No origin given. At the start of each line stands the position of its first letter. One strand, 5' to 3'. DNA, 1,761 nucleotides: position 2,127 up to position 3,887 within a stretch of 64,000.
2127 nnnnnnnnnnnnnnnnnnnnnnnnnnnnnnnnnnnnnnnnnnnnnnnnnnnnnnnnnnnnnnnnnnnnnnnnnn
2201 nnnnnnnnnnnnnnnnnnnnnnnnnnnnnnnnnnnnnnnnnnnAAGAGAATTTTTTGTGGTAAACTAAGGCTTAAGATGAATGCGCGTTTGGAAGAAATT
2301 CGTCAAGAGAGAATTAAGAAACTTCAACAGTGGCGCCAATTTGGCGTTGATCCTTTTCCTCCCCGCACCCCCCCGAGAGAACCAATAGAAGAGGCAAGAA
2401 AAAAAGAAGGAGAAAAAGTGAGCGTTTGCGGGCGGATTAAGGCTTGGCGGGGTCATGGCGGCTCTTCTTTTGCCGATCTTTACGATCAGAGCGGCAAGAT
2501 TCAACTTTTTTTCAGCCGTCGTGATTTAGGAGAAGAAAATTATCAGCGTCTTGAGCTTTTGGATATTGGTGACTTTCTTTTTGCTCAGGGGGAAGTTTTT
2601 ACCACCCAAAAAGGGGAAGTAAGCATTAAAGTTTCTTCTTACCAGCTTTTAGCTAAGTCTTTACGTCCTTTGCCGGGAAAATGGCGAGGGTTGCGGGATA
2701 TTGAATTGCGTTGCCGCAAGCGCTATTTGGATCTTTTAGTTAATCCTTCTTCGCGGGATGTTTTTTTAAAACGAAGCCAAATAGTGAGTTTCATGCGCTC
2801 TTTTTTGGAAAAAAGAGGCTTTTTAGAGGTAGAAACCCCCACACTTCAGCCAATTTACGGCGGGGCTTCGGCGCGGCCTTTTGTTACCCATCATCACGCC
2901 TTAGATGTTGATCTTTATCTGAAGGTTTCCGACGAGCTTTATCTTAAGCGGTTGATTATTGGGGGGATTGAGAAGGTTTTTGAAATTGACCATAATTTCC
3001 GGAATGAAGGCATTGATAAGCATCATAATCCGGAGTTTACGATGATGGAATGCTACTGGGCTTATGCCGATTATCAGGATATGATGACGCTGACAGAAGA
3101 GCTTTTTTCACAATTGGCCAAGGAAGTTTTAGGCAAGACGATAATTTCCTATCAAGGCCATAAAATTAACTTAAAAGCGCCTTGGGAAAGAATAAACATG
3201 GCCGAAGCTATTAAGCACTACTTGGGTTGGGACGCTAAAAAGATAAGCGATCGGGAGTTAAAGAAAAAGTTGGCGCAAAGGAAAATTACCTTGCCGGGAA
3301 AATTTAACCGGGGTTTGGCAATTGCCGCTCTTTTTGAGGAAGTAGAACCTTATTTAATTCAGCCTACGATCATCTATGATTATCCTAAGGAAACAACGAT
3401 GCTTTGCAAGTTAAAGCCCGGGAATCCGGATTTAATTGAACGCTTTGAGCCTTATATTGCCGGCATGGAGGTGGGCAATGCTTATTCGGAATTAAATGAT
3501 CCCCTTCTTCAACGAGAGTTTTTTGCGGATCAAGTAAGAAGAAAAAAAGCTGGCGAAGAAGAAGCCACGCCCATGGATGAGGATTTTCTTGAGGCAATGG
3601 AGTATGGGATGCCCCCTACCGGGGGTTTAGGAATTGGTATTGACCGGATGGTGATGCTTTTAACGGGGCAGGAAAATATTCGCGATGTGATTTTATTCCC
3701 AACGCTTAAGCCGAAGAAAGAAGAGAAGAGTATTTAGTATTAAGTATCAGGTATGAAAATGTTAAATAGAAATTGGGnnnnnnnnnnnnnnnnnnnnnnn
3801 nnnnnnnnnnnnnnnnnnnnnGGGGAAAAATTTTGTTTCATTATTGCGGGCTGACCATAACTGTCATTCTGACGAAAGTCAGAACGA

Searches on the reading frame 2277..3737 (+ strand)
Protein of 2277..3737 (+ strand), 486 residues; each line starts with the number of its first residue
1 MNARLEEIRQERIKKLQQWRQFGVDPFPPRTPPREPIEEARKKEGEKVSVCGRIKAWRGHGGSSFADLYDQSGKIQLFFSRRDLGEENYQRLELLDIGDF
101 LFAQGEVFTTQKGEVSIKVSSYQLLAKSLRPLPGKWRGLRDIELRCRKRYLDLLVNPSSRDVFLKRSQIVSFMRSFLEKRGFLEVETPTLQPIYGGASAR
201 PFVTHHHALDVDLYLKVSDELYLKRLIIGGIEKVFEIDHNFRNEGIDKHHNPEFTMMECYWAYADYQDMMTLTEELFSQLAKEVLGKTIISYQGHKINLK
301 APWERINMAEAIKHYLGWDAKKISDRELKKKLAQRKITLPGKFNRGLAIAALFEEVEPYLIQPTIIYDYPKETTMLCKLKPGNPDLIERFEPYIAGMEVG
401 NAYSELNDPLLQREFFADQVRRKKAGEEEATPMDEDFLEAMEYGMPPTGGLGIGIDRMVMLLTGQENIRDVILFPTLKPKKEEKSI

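Call 82: find_encoding_contigs(protein=window:2277-3737:+, flank=10000, max_places=2)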
Protein window:2277-3737:+ (486 aa): 9 contigs read that carry it; 2 places shown.
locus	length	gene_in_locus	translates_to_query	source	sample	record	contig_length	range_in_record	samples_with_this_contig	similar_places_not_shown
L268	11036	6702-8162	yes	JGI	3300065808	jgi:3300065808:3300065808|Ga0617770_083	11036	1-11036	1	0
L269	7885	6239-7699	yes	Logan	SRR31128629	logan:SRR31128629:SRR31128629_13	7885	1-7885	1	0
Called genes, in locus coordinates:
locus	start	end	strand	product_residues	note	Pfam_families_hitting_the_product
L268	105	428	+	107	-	PF02075:RuvC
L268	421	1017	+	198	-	PF01330:RuvA_N (faint), PF00633:HHH (faint), PF14520:HHH_5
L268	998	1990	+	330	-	PF01078:Mg_chelatase (faint), PF05496:RuvB_N, PF00004:AAA, PF07728:AAA_5, PF17864:AAA_lid_4, PF05491:WHD_RuvB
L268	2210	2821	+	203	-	PF08207:EFP_N, PF01132:EFP, PF09285:Elong-fact-P_C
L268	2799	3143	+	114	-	-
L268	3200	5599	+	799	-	PF02190:LON_substr_bdg, PF00004:AAA, PF07728:AAA_5, PF22667:Lon_lid, PF05362:Lon_C, PF13541:ChlI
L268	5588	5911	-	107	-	-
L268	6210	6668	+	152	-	PF03449:GreA_GreB_N, PF01272:GreA_GreB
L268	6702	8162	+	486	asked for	PF01336:tRNA_anti-codon, PF00152:tRNA-synt_2, PF01409:tRNA-synt_2d (faint)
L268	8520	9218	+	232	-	PF01966:HD (faint), PF08713:DNA_alkylation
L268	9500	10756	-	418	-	PF02403:Seryl_tRNA_N, PF00587:tRNA-synt_2b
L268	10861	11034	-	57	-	?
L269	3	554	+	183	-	?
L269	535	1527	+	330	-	PF01078:Mg_chelatase (faint), PF05496:RuvB_N, PF00004:AAA, PF07728:AAA_5, PF17864:AAA_lid_4, PF05491:WHD_RuvB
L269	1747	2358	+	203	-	PF08207:EFP_N, PF01132:EFP, PF09285:Elong-fact-P_C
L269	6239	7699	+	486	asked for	PF01336:tRNA_anti-codon, PF00152:tRNA-synt_2, PF01409:tRNA-synt_2d (faint)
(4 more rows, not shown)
